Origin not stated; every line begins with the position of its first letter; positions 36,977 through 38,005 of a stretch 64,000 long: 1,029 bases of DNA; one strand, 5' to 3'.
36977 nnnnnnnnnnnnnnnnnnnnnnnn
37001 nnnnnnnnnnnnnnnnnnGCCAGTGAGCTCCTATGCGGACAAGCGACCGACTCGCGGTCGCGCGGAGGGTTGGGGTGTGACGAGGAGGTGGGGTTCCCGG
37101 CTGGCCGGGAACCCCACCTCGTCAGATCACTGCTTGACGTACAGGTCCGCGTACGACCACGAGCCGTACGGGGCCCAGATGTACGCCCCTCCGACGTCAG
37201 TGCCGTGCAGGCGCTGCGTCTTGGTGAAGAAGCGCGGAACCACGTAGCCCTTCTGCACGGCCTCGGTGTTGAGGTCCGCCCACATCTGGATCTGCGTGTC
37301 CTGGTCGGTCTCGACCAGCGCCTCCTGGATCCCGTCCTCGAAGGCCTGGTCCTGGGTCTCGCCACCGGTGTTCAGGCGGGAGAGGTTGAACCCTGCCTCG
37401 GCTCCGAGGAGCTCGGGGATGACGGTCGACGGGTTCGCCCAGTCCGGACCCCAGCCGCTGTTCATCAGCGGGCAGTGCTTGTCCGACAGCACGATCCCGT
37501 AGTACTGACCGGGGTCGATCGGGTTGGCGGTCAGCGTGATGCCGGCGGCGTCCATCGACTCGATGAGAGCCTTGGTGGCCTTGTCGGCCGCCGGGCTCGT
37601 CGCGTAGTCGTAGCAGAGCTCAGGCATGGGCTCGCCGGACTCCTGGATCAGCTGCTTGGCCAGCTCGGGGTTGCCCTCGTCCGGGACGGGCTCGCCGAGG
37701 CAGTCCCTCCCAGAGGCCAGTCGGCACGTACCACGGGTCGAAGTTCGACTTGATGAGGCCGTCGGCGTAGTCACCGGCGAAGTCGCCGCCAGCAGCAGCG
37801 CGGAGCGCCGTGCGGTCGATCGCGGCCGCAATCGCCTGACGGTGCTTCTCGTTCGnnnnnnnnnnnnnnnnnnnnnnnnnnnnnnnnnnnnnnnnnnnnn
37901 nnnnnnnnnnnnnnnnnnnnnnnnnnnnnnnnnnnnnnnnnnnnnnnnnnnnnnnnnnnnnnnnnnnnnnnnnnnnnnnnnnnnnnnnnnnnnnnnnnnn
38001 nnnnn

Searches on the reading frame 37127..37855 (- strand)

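Call 21: search_protein_families(library=pfam, proteins=[window:37127-37855:-], max_evalue=0.001)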
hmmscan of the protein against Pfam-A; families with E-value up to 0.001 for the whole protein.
window:37127-37855:- (242 aa): 1 family
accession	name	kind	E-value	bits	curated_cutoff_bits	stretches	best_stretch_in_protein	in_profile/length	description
PF00496.27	SBP_bac_5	-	1.2e-06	28.3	32.4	1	59-152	262-363/368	Bacterial extracellular solute-binding proteins, family 5 Middle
